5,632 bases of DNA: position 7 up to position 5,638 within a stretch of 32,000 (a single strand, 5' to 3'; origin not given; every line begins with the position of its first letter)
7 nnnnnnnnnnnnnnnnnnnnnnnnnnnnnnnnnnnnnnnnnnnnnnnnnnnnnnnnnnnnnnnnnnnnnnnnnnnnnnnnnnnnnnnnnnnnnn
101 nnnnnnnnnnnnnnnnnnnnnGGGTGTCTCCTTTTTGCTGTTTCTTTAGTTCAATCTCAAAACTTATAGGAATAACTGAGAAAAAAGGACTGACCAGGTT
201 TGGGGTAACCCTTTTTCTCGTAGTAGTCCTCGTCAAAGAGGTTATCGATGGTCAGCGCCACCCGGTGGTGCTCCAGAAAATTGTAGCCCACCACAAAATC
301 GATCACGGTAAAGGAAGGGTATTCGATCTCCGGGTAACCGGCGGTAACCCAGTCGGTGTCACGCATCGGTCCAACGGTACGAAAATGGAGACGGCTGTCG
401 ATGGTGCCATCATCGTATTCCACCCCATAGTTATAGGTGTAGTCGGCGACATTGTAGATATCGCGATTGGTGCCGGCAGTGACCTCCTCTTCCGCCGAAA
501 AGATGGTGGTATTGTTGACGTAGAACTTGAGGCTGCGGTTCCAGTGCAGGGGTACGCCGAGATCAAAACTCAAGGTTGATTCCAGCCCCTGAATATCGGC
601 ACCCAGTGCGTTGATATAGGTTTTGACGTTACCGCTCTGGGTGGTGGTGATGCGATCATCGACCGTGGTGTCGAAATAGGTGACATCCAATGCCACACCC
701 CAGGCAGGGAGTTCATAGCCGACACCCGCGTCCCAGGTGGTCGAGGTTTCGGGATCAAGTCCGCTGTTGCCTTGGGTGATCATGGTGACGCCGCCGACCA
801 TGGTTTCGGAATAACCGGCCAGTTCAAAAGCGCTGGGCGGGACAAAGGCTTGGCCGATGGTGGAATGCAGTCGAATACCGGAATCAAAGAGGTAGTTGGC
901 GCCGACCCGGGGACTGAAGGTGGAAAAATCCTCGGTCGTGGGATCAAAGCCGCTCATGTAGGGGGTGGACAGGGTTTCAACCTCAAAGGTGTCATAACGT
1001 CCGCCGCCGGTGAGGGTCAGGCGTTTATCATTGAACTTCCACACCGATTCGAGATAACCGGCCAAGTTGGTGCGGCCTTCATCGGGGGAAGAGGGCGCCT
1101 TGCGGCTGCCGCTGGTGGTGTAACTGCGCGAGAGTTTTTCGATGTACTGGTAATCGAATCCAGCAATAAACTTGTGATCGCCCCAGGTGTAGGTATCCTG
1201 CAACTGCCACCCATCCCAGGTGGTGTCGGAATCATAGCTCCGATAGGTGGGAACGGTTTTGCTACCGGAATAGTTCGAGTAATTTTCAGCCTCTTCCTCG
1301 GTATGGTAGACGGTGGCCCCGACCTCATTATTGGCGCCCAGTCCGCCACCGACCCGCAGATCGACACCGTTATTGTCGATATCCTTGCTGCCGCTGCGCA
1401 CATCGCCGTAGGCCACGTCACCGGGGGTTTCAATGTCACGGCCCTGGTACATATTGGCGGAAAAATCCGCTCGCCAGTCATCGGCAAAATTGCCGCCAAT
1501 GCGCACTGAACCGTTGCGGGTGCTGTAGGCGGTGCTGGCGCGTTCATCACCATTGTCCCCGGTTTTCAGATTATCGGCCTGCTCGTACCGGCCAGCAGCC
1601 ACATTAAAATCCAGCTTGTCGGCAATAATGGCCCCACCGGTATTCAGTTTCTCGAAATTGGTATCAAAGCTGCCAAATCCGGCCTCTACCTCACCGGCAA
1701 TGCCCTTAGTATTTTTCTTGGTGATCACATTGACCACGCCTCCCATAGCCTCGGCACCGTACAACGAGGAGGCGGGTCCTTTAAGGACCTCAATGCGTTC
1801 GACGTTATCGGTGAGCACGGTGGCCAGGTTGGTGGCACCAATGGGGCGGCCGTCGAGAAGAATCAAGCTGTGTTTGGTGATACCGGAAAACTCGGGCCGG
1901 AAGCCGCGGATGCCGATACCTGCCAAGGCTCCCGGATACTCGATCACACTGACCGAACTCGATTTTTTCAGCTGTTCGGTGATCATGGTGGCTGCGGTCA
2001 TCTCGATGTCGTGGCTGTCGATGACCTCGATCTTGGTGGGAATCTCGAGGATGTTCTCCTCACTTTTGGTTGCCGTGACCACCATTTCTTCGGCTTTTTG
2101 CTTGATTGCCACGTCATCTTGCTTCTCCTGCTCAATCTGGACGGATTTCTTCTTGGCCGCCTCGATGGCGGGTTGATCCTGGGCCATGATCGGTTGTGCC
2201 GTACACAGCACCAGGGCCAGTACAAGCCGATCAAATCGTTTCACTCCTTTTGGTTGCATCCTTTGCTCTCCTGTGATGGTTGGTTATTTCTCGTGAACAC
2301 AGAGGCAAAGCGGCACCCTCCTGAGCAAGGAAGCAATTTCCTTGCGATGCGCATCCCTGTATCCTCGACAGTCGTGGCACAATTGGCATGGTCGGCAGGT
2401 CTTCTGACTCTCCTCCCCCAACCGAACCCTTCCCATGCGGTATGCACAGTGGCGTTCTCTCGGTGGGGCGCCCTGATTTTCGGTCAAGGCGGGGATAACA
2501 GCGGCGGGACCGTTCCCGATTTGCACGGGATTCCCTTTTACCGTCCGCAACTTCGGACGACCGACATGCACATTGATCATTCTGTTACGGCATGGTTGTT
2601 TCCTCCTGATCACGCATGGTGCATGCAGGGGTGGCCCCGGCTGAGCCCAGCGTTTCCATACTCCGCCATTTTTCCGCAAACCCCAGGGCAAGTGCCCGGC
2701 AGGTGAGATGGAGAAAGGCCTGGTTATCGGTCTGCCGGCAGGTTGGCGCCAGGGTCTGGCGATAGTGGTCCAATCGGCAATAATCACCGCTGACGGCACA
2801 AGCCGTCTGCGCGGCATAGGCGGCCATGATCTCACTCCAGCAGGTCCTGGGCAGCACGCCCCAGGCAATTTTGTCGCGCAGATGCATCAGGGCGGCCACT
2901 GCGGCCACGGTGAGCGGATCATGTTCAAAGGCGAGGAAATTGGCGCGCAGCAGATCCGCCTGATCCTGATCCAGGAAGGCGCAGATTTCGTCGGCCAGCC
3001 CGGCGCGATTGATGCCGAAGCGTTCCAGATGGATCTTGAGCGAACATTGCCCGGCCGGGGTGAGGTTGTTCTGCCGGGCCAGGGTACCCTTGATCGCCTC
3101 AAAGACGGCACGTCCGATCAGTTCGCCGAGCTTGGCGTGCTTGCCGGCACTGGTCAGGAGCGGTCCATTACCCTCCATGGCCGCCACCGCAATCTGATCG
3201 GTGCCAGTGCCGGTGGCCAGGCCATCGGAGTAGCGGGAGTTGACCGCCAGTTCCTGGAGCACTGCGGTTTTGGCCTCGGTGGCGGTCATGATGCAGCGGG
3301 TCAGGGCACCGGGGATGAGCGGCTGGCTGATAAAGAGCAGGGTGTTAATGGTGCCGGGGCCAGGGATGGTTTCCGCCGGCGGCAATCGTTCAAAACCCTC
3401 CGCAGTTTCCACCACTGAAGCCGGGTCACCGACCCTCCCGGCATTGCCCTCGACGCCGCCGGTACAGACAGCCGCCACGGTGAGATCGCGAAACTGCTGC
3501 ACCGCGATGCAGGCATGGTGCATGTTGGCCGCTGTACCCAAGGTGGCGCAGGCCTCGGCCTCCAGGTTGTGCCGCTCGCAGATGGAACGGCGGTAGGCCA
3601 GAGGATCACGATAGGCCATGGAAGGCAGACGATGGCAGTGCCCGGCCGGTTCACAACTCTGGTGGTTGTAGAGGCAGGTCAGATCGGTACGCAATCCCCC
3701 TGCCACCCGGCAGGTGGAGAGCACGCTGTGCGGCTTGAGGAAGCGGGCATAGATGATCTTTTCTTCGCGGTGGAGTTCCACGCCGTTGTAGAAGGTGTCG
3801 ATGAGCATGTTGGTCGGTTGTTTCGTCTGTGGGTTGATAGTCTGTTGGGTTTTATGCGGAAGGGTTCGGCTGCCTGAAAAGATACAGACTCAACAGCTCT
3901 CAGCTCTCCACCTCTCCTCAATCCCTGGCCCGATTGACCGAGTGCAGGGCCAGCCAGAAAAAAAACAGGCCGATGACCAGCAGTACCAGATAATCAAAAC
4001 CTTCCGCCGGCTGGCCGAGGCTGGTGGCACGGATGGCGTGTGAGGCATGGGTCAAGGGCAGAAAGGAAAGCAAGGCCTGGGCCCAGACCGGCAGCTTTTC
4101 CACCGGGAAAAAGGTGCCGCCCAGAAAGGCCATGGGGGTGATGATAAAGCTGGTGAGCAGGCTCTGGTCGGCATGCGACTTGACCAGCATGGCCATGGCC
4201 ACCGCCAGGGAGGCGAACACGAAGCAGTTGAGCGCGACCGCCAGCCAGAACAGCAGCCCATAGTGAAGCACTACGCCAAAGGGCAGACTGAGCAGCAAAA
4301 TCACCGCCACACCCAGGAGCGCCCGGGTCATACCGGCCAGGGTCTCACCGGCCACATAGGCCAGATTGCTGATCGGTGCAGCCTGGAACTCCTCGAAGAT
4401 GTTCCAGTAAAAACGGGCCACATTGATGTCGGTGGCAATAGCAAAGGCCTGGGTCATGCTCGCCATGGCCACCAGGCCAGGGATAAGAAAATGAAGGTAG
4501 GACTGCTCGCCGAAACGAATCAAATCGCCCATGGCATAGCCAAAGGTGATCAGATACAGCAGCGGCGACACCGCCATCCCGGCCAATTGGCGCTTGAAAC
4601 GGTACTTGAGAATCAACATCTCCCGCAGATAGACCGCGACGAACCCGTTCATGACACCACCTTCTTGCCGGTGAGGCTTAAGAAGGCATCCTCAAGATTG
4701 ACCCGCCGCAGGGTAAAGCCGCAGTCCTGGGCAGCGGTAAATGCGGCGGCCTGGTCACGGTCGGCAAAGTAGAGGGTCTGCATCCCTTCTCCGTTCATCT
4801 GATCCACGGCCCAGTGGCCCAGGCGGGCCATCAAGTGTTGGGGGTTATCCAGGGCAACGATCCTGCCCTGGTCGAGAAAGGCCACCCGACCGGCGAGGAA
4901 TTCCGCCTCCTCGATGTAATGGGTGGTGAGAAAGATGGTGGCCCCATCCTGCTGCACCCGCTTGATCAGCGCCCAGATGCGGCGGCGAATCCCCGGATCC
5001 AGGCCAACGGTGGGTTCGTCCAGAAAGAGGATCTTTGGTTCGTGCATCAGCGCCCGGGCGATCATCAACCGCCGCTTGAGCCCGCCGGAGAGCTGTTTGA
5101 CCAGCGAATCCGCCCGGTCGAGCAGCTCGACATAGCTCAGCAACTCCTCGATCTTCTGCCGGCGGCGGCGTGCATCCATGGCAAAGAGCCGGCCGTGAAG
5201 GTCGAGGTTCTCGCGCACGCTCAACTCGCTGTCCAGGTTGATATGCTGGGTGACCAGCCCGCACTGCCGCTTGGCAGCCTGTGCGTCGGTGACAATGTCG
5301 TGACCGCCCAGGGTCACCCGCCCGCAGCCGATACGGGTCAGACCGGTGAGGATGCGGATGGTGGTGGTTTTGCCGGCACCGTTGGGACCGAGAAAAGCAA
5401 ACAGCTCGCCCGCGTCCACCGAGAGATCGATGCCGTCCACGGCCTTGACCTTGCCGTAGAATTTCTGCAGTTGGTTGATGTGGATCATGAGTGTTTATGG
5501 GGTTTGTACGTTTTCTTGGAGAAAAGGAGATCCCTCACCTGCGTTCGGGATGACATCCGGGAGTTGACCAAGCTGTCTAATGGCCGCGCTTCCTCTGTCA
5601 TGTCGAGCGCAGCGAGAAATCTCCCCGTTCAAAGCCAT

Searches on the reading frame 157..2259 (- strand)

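Call 7: search_protein_families(library=pfam, proteins=[window:157-2259:-], max_evalue=0.001)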
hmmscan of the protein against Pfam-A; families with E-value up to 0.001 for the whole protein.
window:157-2259:- (700 aa): 2 families
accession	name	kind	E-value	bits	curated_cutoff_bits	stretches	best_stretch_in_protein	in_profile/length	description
PF00593.30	TonB_dep_Rec_b-barrel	-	4.1e-45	155.9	27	1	238-674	14-436/436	TonB dependent receptor-like, beta-barrel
PF07715.20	Plug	-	6.4e-21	75.3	23.9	1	71-175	3-107/107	TonB-dependent Receptor Plug Domain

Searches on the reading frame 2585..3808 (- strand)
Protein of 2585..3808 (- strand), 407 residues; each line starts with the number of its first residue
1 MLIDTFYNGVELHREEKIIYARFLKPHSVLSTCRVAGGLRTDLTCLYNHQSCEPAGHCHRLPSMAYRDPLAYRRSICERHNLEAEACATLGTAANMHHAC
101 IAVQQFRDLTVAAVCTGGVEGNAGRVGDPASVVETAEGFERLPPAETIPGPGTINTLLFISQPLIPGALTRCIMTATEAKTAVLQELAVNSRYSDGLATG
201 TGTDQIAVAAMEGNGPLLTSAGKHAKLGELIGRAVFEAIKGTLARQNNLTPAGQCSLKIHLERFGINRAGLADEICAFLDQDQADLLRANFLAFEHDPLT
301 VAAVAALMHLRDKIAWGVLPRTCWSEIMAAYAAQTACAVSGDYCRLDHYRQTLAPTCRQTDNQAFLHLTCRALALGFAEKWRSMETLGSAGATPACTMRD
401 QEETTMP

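Call 7: search_protein_families(library=pfam, proteins=[window:2585-3808:-], max_evalue=0.001)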
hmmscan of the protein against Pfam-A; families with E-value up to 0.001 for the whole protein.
window:2585-3808:- (407 aa): 1 family
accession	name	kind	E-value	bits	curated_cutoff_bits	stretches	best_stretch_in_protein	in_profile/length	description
PF01955.23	CbiZ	-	5e-59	199.9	27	1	22-239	1-191/191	Adenosylcobinamide amidohydrolase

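Call 34: find_homologous_proteins(query=window:2585-3805:-, max_evalue=0.00001)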
Query window:2585-3805:- (406 aa): 2964 proteins with E <= 0.00001 among 8000 candidates; the best 120 are listed.
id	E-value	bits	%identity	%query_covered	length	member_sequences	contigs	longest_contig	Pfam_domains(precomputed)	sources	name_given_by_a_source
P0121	1.7e-261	885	96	100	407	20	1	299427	PF01955.24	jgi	jgi:adenosylcobinamide amidohydrolase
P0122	7.0e-238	807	88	100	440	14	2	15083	PF01955.24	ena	-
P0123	1.2e-222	757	82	100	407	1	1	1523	PF01955.24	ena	-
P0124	2.0e-216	736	80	100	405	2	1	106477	PF01955.24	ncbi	ncbi:MAG: adenosylcobinamide amidohydrolase [Desulfobulbus sp.]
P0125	4.7e-214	729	81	99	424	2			PF01955.24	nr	nr:adenosylcobinamide amidohydrolase [uncultured Desulfobulbus sp.]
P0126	6.2e-211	718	80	100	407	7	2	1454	PF01955.24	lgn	-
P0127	1.8e-210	717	78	99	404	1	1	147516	PF01955.24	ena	-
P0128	3.3e-210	716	79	99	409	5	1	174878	PF01955.24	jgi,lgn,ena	-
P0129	4.1e-207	706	79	100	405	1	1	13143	PF01955.24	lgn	-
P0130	1.1e-206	704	77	99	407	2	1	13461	PF01955.24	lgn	-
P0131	6.2e-204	695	80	95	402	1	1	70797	PF01955.24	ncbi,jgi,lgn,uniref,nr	ncbi:MAG: adenosylcobinamide amidohydrolase [Desulfobulbus sp.]|jgi:adenosylcobinamide amidohydrolas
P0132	8.4e-203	692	76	97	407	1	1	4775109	PF01955.24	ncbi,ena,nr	nr:adenosylcobinamide amidohydrolase [uncultured Desulfobulbus sp.]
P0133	8.9e-203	692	76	100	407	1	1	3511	PF01955.24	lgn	-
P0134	9.4e-203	691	78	94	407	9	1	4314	PF01955.24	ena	-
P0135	1.5e-201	687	76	100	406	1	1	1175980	PF01955.24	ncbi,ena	-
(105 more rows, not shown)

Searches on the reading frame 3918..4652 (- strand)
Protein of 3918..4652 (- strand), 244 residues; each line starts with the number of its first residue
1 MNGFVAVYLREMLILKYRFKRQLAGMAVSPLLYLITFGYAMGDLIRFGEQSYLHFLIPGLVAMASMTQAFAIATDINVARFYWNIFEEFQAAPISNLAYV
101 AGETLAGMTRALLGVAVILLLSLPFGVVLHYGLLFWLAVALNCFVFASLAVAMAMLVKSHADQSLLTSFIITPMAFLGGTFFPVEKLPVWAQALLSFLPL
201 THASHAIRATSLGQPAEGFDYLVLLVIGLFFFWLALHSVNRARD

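Call 7: search_protein_families(library=pfam, proteins=[window:3918-4652:-], max_evalue=0.001)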
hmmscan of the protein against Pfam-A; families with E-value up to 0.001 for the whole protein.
window:3918-4652:- (244 aa): 2 families
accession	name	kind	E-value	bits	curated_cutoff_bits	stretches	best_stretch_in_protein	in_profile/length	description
PF01061.29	ABC2_membrane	-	2.2e-25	89.9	26.9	1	9-210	7-209/211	ABC-2 type transporter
PF12698.13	ABC2_membrane_3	-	1.2e-14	54.6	31.6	1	50-236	158-346/347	ABC-2 family transporter protein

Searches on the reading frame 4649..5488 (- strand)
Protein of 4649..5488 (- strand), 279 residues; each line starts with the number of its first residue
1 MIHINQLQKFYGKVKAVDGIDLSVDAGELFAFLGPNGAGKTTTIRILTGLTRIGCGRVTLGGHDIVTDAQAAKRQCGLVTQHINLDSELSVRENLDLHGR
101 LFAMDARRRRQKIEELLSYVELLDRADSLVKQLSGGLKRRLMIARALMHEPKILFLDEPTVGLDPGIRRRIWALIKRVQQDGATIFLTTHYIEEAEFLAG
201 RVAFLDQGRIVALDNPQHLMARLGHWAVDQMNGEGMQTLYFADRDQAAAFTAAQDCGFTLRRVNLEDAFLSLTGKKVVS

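Call 7: search_protein_families(library=pfam, proteins=[window:4649-5488:-], max_evalue=0.001)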
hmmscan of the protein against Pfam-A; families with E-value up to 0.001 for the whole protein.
window:4649-5488:- (279 aa): 2 families
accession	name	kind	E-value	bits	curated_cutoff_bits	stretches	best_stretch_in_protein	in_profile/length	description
PF00005.33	ABC_tran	-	3.6e-34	118.7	25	1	18-160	2-136/137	ABC transporter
PF13304.12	AAA_21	-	2e-13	51.6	27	1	131-190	236-298/304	AAA domain, putative AbiEii toxin, Type IV TA system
